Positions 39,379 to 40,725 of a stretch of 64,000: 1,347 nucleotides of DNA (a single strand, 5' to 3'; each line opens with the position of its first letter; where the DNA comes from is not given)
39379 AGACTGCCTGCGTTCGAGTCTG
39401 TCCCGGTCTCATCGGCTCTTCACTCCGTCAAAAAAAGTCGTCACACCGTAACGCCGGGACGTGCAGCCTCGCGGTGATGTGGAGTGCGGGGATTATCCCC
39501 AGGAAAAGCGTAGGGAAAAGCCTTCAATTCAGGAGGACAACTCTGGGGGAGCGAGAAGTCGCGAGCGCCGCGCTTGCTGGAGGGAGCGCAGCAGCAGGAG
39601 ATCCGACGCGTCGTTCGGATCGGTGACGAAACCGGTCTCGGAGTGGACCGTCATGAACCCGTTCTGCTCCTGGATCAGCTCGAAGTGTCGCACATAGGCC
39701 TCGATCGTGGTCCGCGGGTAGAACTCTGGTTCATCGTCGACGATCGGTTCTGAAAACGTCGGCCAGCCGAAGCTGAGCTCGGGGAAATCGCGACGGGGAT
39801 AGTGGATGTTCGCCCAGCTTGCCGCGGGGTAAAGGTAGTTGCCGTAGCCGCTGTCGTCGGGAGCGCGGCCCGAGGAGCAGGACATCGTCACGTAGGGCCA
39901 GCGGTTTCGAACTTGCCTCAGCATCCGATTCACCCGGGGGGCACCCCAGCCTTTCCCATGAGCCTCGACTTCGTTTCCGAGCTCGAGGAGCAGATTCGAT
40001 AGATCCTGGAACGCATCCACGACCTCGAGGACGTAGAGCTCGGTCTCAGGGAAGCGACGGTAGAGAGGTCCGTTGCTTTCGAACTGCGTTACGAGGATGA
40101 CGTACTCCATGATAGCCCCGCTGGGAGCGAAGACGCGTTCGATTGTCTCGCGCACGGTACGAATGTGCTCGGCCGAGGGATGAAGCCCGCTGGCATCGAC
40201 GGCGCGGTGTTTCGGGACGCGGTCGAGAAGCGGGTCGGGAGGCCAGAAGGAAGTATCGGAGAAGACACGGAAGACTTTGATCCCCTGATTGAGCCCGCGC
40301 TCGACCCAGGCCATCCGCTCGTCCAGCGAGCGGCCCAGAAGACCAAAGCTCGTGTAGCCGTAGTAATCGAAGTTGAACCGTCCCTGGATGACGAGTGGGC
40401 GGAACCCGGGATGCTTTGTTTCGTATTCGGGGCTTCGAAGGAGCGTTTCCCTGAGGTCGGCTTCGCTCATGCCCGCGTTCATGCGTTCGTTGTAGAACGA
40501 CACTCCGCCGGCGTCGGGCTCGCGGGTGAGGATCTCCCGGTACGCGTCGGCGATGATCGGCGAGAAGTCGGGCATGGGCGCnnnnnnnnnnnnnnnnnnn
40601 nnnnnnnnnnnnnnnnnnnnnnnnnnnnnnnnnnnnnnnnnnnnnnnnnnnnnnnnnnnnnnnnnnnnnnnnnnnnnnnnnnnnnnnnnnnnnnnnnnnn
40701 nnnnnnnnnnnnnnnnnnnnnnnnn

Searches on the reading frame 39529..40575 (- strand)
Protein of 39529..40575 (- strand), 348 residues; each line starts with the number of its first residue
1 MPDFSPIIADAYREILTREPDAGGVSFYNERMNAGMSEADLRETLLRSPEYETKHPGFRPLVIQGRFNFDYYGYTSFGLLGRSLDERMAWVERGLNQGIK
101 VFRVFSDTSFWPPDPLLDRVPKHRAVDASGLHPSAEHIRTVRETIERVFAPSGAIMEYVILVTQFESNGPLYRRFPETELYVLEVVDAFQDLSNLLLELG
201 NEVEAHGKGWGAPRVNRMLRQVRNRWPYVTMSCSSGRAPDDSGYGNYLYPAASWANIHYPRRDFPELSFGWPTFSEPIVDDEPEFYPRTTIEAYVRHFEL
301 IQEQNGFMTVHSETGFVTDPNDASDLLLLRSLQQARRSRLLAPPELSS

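Call 3: search_protein_families(library=pfam, proteins=[window:39529-40575:-], max_evalue=0.01)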
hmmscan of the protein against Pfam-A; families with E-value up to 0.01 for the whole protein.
window:39529-40575:- (348 aa): 1 family
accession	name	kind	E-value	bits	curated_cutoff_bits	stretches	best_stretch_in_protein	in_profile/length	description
PF13946.11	DUF4214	-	8.2e-06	26.2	23.2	1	11-53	27-70/72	Domain of unknown function (DUF4214)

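Call 13: find_encoding_contigs(protein=window:39529-40575:-, flank=10000, max_places=6)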
Protein window:39529-40575:- (348 aa): no gene with exactly this product is on record in the collection.

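Call 19: search_protein_families(library=ncbifam, proteins=[window:39529-40575:-], max_evalue=0.01)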
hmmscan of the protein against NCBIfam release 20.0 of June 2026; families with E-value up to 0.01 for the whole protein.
window:39529-40575:- (348 aa): 0 families

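Call 20: find_related_loci(query=window:39529-40575:-, collection=genome_contigs, flank=10000)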
Query window:39529-40575:- (348 aa) in genome_contigs; peptide patterns used: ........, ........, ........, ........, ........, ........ (x = any residue, [..] = any of these).
47 stretches matched a pattern; 3 encode a relative of the query (tblastn E <= 1e-3); 3 distinct loci.
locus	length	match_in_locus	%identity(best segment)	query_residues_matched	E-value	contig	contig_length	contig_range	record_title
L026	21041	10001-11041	90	1-346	0e+0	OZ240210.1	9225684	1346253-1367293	MAG: Candidatus Marinacidobacterales bacterium isolate 0d31ad60-220b-4e30-b965-f5e03541a285 genome assembly, chromosome:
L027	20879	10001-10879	94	1-290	0e+0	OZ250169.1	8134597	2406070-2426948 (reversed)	MAG: Candidatus Marinacidobacterales bacterium isolate 549cdbe4-9bbc-4d2b-bb60-052536d6f51f genome assembly, chromosome:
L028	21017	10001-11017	76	1-340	9e-177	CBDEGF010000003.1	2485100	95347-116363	MAG: Candidatus Marinacidobacterales bacterium isolate c082ba49-c445-4dc2-813e-242f56799b7a genome assembly, contig: con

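Call 33: search_protein_families(library=pfam, proteins=[L027:7579-8508:+, L027:5785-6480:+, L027:4869-5771:+, L027:3464-4906:-, L027:3500-4831:+, L027:1774-3414:-, L027:12645-13844:+, L027:13967-14959:-, L027:14967-19328:-, L027:19338-20813:-], max_evalue=0.0001)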
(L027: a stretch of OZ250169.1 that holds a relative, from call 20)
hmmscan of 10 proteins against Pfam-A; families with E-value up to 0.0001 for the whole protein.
L027:7579-8508:+ (309 aa): 2 families
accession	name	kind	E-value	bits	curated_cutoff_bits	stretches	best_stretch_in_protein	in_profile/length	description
PF19279.4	YegS_C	-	1.1e-25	90.7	27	1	149-304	2-156/158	YegS C-terminal NAD kinase beta sandwich-like domain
PF00781.29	DAGK_cat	-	1.4e-24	86.5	23.6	1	11-136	3-125/125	Diacylglycerol kinase catalytic domain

L027:5785-6480:+ (231 aa): 0 families

L027:4869-5771:+ (300 aa): 9 families
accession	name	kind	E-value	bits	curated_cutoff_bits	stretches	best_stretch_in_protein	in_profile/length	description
PF12838.12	Fer4_7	-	4.6e-09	37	27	1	39-78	1-45/52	4Fe-4S dicluster domain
PF00037.32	Fer4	-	6e-09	35.8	21.1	1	33-56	1-24/24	4Fe-4S binding domain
PF13237.11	Fer4_10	-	8.9e-09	35.6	25.5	1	33-78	2-49/53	4Fe-4S dicluster domain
PF12837.12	Fer4_6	-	2.7e-08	33.8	25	1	32-55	1-24/24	4Fe-4S binding domain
PF14697.11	Fer4_21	-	5.3e-06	26.9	35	0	33-56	34-58/59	4Fe-4S dicluster domain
PF13183.11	Fer4_8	-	1.5e-05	25.9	27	0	24-53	46-67/68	4Fe-4S dicluster domain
PF12797.12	Fer4_2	-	1.5e-05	25.1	24.5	0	33-52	3-22/22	4Fe-4S binding domain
PF13187.11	Fer4_9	-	7.9e-05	23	27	0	39-79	1-45/52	4Fe-4S dicluster domain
PF25160.1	LdpA_Fe-S-bd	-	8.4e-05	22.7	27.6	1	26-56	14-44/49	LdpA Fe-S cluster-binding domain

L027:3464-4906:- (480 aa): 2 families
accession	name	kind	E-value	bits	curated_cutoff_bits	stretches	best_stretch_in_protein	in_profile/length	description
PF07994.18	NAD_binding_5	-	2.8e-99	333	25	1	46-451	2-321/321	Myo-inositol-1-phosphate synthase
PF01658.22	Inos-1-P_synth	-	8.3e-31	106.8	27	1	279-391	1-107/107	Myo-inositol-1-phosphate synthase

L027:3500-4831:+ (443 aa): 0 families

L027:1774-3414:- (546 aa): 2 families
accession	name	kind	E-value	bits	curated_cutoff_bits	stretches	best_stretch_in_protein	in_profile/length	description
PF01520.23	Amidase_3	-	4.8e-54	183.5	27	1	327-526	1-173/174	N-acetylmuramoyl-L-alanine amidase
PF07833.16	Cu_amine_oxidN1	-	4.7e-10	39.8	24.2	1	43-119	17-93/108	Copper amine oxidase N-terminal domain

L027:12645-13844:+ (399 aa): 2 families
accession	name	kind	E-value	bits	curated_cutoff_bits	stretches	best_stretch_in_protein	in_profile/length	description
PF13737.12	DDE_Tnp_1_5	-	4.2e-25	88.8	28.1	1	108-219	2-109/112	Transposase DDE domain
PF01609.27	DDE_Tnp_1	-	1.9e-16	60.9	23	1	206-384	3-198/200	Transposase DDE domain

L027:13967-14959:- (330 aa): 8 families
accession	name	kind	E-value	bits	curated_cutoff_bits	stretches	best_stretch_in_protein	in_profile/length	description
PF01370.27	Epimerase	-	1.2e-29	103.9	20.9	1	5-227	2-240/240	NAD dependent epimerase/dehydratase family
PF01073.25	3Beta_HSD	-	1.5e-15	57.4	22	1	5-178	1-190/280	3-beta hydroxysteroid dehydrogenase/isomerase family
PF16363.11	GDP_Man_Dehyd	-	3.1e-14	53.6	27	1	5-306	1-322/332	GDP-mannose 4,6 dehydratase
PF07993.18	NAD_binding_4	-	1.3e-12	47.9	20.1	1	50-171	77-209/258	Male sterility protein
PF13460.12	NAD_binding_10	-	2.5e-12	47.5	27.2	1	8-153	1-133/184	NAD(P)H-binding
PF05368.20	NmrA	-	3.9e-09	37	27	1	5-110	6-107/298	NmrA-like family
PF02719.21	Polysacc_synt_2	-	2.2e-06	27.5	20.2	1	5-111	2-129/293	Polysaccharide biosynthesis protein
PF04321.23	RmlD_sub_bind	-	7.9e-05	22.3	27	1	3-153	2-138/287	RmlD substrate binding domain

L027:14967-19328:- (1453 aa): 5 families
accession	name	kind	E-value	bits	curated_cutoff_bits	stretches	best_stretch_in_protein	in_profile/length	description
PF00501.34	AMP-binding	-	8.4e-80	268.8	29.9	1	564-956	5-384/384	AMP-binding enzyme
PF07993.18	NAD_binding_4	-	2.1e-50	171.7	20.1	1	21-354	3-257/258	Male sterility protein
PF01553.26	Acyltransferase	-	1.6e-25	89.9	23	1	1232-1359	3-131/132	Acyltransferase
PF00550.31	PP-binding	-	1.1e-12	48.5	20.8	1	1116-1180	1-65/67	Phosphopantetheine attachment site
PF13193.12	AMP-binding_C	-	2.1e-08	35.4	24.5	1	1007-1087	1-76/76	AMP-binding enzyme C-terminal domain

L027:19338-20813:- (491 aa): 1 family
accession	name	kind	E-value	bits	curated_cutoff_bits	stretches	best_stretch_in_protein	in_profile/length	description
PF09861.14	Lar_N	-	1.3e-35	122.9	23.3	1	8-182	24-194/204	Lactate racemase N-terminal domain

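Call 34: search_protein_families(library=pfam, proteins=[L028:135-1499:-, L028:2105-3109:-, L028:3034-4182:-, L028:4425-5507:-, L028:5351-6469:+, L028:6485-7789:-, L028:8238-8705:+, L028:11369-13777:+, L028:18750-20225:-, L028:19092-20825:+], max_evalue=0.0001)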
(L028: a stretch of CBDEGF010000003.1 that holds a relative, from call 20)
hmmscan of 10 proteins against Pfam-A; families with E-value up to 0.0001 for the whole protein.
L028:135-1499:- (454 aa): 5 families
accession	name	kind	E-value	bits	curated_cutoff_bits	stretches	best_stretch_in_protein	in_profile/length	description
PF00326.27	Peptidase_S9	-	2.5e-47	161.5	22.6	1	199-394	7-210/213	Prolyl oligopeptidase family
PF20434.5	BD-FAE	-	1.6e-15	57.7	26.8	1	159-272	4-106/215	BD-FAE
PF02129.25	Peptidase_S15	-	2.4e-13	50.8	23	1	155-296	6-137/262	X-Pro dipeptidyl-peptidase (S15 family)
PF01738.24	DLH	-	3.3e-07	30.6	21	1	197-378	33-193/217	Dienelactone hydrolase family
PF12697.13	Abhydrolase_6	-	6.3e-06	27.4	26.3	1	172-307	1-93/217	Alpha/beta hydrolase family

L028:2105-3109:- (334 aa): 3 families
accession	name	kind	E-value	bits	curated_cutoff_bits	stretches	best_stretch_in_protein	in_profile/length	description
PF13519.12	VWA_2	-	4.5e-13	50.2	27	1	99-198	1-107/107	von Willebrand factor type A domain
PF00092.34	VWA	-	4.2e-09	37.3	23.8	1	99-224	2-138/174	von Willebrand factor type A domain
PF05762.20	VWA_CoxE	-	1.9e-07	31.2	26.4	1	95-229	55-192/222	VWA domain containing CoxE-like protein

L028:3034-4182:- (382 aa): 7 families
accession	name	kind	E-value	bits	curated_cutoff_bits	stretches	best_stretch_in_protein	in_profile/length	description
PF13181.12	TPR_8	-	5.5e-10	39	25.7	0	216-245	4-33/34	Tetratricopeptide repeat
PF07719.23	TPR_2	-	1.5e-09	37.7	27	0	286-316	3-33/34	Tetratricopeptide repeat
PF13432.12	TPR_16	-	5.3e-09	36.8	32.7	0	229-265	13-49/65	Tetratricopeptide repeat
PF13428.12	TPR_14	-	1.7e-07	31.6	23.5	0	227-256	15-44/44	Tetratricopeptide repeat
PF14559.12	TPR_19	-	2.5e-07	31.4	25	0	227-268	5-46/68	Tetratricopeptide repeat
PF00515.34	TPR_1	-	1.5e-05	25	27.8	0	297-315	14-32/34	Tetratricopeptide repeat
PF13424.12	TPR_12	-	9.8e-05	22.9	30.1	0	227-278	24-76/77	Tetratricopeptide repeat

L028:4425-5507:- (360 aa): 1 family
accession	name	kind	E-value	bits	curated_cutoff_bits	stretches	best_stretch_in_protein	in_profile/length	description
PF00294.29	PfkB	-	4.1e-33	115.4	25.8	1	61-347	6-299/302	pfkB family carbohydrate kinase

L028:5351-6469:+ (372 aa): 1 family
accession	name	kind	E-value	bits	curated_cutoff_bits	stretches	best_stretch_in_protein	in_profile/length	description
PF04055.27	Radical_SAM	-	1.6e-17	64.6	29.5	1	82-260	1-164/166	Radical SAM superfamily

L028:6485-7789:- (434 aa): 11 families
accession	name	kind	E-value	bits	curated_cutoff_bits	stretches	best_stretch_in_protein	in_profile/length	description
PF07719.23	TPR_2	-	8.1e-16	57.2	27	0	155-187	1-33/34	Tetratricopeptide repeat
PF13431.12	TPR_17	-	1.6e-13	50.2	24.4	0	251-281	3-32/34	Tetratricopeptide repeat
PF13432.12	TPR_16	-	4.9e-12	46.5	32.7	1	273-328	8-63/65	Tetratricopeptide repeat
PF00515.34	TPR_1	-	6.1e-12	45.3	27.8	0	298-328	3-33/34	Tetratricopeptide repeat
PF13181.12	TPR_8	-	6.7e-11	41.9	25.7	0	155-186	1-32/34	Tetratricopeptide repeat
PF13428.12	TPR_14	-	8.6e-10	38.8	23.5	0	158-196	4-42/44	Tetratricopeptide repeat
PF13414.12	TPR_11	-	4.5e-08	33.1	26.8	0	305-335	3-33/42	TPR repeat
PF13424.12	TPR_12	-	9.9e-07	29.3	30.1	0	257-292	41-75/77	Tetratricopeptide repeat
PF14559.12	TPR_19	-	1.7e-06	28.7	25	0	167-221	3-57/68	Tetratricopeptide repeat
PF13176.12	TPR_7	-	1.1e-05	25.6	27.9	0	263-295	1-32/36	Tetratricopeptide repeat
PF13371.12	TPR_9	-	8.7e-05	22.9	35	0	277-333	10-66/73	Tetratricopeptide repeat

L028:8238-8705:+ (155 aa): 0 families

L028:11369-13777:+ (802 aa): 3 families
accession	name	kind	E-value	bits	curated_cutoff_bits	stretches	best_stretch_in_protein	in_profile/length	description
PF13204.13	Apiosidase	-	2.1e-37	129.8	26.5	1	372-661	11-318/320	Apiosidase-like, catalytic domain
PF16586.11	DUF5060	-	2.4e-15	57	27.2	1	268-335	2-70/70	Domain of unknown function (DUF5060)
PF25788.1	Ig_Rha78A_N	-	3e-08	34.3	27.4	1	192-260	32-101/105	Rha78A-like, N-terminal immunoglobulin domain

L028:18750-20225:- (491 aa): 1 family
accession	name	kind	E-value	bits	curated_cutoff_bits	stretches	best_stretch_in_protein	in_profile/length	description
PF03050.20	DDE_Tnp_IS66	-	1.5e-48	166.1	23.1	1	127-420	4-283/284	Transposase IS66 family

L028:19092-20825:+ (577 aa): 0 families

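Call 35: find_homologous_proteins(query=window:39529-40575:-, max_evalue=0.001)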
Query window:39529-40575:- (348 aa): 42 proteins with E <= 0.001 among 4610 candidates.
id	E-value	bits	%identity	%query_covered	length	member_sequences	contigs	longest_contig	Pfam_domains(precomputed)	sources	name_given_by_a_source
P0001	1.3e-210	717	88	100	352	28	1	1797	-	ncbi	-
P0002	5.3e-171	587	73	98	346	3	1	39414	PF13946.12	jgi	jgi:hypothetical protein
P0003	6.8e-170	583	74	97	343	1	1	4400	-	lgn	-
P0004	2.9e-164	564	72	96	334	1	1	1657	-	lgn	-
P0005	3.0e-163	561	72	96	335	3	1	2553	PF13946.12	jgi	jgi:hypothetical protein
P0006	1.0e-158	546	70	96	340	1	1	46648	-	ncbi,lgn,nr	ncbi:MAG TPA: hypothetical protein VLK65_17580 [Vicinamibacteria bacterium]|nr:hypothetical protein 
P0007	1.1e-158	546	68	97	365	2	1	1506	-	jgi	-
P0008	1.2e-158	546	70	96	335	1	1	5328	PF13946.12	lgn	-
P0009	3.0e-158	545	70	96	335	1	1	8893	PF13946.12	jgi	jgi:hypothetical protein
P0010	3.9e-158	544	67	97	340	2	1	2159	-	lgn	-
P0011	1.7e-156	539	69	96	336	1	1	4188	-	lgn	-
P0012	1.7e-156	539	69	96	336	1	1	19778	PF13946.12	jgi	jgi:hypothetical protein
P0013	2.3e-156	538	69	96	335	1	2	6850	PF13946.12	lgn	-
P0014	1.3e-155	536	69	95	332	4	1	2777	-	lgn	-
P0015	4.3e-154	531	70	95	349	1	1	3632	-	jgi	jgi:hypothetical protein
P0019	1.6e-150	519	66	97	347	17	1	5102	PF13946.12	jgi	jgi:hypothetical protein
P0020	1.8e-150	519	65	97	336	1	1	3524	PF13946.12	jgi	jgi:hypothetical protein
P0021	1.1e-148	513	66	93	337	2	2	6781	PF13946.12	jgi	jgi:hypothetical protein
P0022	7.1e-148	511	66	97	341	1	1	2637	PF13946.12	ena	-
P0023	5.5e-147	508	66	96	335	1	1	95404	PF13946.12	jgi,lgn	jgi:hypothetical protein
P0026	4.8e-145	501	63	93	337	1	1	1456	PF13946.12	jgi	jgi:Domain of unknown function (DUF4214)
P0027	5.7e-143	494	65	93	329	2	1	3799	PF13946.12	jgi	jgi:hypothetical protein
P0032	2.4e-95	338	66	55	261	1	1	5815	PF13946.12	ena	-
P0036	3.1e-13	68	69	16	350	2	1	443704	PF11790.15,PF01229.23,PF13946.12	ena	-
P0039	3.5e-12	64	70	16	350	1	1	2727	PF11790.15,PF01229.23,PF13946.12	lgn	-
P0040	2.2e-7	48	33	23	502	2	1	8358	PF13946.12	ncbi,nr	ncbi:MAG TPA: DUF4214 domain-containing protein, partial [Pirellulales bacterium]|nr:DUF4214 domain-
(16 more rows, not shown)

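Call 36: find_encoding_contigs(protein=P0006, flank=10000, max_places=2)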
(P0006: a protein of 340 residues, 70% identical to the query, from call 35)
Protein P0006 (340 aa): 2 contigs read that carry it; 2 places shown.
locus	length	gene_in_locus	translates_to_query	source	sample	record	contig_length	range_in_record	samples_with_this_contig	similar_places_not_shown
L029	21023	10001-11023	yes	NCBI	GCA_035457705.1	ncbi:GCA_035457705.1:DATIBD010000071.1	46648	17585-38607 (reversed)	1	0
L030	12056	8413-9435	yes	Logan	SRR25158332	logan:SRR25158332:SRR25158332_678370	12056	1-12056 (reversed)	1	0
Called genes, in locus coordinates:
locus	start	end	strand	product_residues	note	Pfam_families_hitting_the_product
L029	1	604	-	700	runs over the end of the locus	PF00884:Sulfatase, PF01663:Phosphodiest (weak), PF13414:TPR_11 (faint), PF16347:SGSH_C, PF00515:TPR_1 (faint), PF13424:TPR_12 (weak), PF14559:TPR_19 (weak), PF13432:TPR_16, +10 more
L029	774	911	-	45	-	-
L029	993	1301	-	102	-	-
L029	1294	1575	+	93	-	-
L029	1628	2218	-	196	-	PF14346:DUF4398 (faint)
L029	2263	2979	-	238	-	PF04366:Ysc84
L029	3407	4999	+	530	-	PF00691:OmpA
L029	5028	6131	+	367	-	PF05762:VWA_CoxE (weak), PF00092:VWA, PF13519:VWA_2, PF13768:VWA_3 (faint)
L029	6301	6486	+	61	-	-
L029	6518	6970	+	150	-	-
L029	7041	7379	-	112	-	-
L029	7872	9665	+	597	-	PF00989:PAS (weak), PF13188:PAS_8, PF07730:HisKA_3, PF02518:HATPase_c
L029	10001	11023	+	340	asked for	-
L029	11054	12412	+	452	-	-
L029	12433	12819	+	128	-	-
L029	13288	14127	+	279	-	-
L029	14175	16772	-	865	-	-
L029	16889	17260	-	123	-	PF02627:CMD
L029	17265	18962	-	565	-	PF07969:Amidohydro_3, PF01979:Amidohydro_1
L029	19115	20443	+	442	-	PF25917:BSH_RND, PF25973:BSH_CzcB, PF25876:HH_MFP_RND (weak), PF25954:Beta-barrel_RND_2, PF25990:Beta-barrel_YknX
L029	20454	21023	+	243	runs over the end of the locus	PF00005:ABC_tran, PF02463:SMC_N (faint), PF13304:AAA_21 (faint)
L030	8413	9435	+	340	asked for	-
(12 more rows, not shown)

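Call 37: find_encoding_contigs(protein=P0023, flank=10000, max_places=2)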
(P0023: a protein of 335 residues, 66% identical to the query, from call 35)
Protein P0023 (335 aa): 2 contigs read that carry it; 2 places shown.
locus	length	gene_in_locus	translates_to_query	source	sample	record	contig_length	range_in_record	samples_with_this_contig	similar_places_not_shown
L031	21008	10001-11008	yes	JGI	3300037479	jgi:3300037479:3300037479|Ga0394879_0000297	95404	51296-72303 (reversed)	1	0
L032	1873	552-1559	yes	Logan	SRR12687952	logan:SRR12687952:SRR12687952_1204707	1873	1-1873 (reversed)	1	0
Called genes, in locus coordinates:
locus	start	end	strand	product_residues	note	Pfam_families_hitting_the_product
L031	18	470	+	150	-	-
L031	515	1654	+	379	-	PF12704:MacB_PCD, PF02687:FtsX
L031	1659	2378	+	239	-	PF13191:AAA_16 (weak), PF00005:ABC_tran, PF02463:SMC_N (faint), PF13304:AAA_21 (faint)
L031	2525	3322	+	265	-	PF25917:BSH_RND (weak), PF25973:BSH_CzcB (weak)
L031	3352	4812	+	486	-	PF02321:OEP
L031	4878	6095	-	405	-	PF02518:HATPase_c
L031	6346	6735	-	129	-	PF07676:PD40, PF26549:Tricorn_N, PF26550:Tricorn_2nd (weak), PF00930:DPPIV_N (faint), PF26549:Tricorn_N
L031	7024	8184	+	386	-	PF06537:DHOR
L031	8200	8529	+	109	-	-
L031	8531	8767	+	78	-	PF13946:DUF4214 (weak)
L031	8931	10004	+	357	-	PF01229:Glyco_hydro_39 (weak), PF11790:Glyco_hydro_cc (weak)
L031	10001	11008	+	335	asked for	PF13946:DUF4214 (faint)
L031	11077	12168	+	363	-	PF08450:SGL (faint), PF13449:Phytase-like (faint), PF01436:NHL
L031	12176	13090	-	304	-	PF13672:PP2C_2, PF00481:PP2C (weak), PF07228:SpoIIE (weak)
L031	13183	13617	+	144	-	PF01989:AcnX_swivel_put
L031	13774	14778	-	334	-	PF01261:AP_endonuc_2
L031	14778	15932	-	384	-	PF01408:GFO_IDH_MocA, PF02894:GFO_IDH_MocA_C, PF22725:GFO_IDH_MocA_C3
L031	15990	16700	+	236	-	PF06439:3keto-disac_hyd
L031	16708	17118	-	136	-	-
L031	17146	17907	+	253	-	PF01048:PNP_UDP_1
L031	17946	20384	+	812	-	PF13620:CarboxypepD_reg, PF13715:CarbopepD_reg_2, PF07715:Plug, PF00593:TonB_dep_Rec_b-barrel, PF14905:OMP_b-brl_3 (weak)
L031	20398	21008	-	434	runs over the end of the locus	PF07690:MFS_1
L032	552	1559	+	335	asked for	PF13946:DUF4214 (faint)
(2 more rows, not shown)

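Call 38: find_encoding_contigs(protein=P0002, flank=10000, max_places=2)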
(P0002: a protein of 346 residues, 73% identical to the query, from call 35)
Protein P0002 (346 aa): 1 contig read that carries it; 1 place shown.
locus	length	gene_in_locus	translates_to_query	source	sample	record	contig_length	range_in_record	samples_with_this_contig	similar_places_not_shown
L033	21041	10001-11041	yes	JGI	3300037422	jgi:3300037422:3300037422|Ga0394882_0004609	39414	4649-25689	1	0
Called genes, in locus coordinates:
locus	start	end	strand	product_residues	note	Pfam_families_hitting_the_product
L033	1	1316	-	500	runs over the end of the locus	PF01979:Amidohydro_1, PF07969:Amidohydro_3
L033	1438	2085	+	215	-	PF13505:OMP_b-brl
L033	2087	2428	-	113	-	PF01740:STAS, PF13466:STAS_2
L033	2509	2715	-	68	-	PF06794:UPF0270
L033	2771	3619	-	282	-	PF00892:EamA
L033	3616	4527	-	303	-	PF00892:EamA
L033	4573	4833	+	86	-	PF00550:PP-binding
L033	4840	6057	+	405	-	PF00109:ketoacyl-synt, PF02801:Ketoacyl-synt_C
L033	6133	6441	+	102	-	PF00708:Acylphosphatase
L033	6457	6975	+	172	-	PF00156:Pribosyltran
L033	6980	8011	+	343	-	PF01841:Transglut_core (weak)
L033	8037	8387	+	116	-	-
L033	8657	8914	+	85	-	-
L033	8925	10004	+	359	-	PF01229:Glyco_hydro_39, PF11790:Glyco_hydro_cc (weak)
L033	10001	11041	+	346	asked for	PF13946:DUF4214 (weak)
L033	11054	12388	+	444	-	-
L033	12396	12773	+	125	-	-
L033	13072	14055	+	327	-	-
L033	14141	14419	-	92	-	PF00076:RRM_1, PF13893:RRM_5 (weak)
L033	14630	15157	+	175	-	PF03692:CxxCxxCC (weak)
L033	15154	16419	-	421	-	PF00501:AMP-binding, PF14535:AMP-binding_C_2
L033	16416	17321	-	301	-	-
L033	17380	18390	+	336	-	PF00561:Abhydrolase_1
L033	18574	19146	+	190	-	-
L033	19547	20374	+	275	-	PF03401:TctC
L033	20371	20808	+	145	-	PF07331:TctB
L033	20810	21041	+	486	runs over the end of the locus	PF01970:TctA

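Call 56: predict_structure(alignment_id=A1)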
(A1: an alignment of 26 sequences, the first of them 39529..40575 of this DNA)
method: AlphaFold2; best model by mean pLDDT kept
length: 348 residues; sequences in the alignment: 26
mean_pLDDT: 73.6   pTM: 0.75
mean pLDDT of the five models: 73.6, 73.4, 73.1, 69.3, 69.2
residues with pLDDT >= 90: 79; 70-90: 157; 50-70: 44; < 50: 68
segments of 3 or more residues with pLDDT < 50: 165-173, 203-206, 237-263, 267-287, 342-348
pLDDT, mean of each block of 10 residues (from residue 1): 92 87 96 87 80 74 68 85 95 91 82 76 77 86 95 90 52 61 90 86 53 77 81 57 39 40 48 39 46 79 70 81 89 81 40
secondary structure, 60 per line:
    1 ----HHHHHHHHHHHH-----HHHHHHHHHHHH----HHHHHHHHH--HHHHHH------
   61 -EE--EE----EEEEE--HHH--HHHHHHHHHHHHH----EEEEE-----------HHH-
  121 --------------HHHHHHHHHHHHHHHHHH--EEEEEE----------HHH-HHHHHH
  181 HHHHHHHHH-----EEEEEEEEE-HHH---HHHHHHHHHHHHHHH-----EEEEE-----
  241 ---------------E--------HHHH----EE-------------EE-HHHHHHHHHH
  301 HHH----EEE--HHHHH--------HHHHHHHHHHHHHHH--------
elements in order: H5-16 H22-33 H38-46 H49-54 E72-76 H84-96 E101-105 H135-152 E155-160 H175-189 E195-203 H211-225 E231-235 H265-268 H291-303 E308-310 H313-317 H326-340
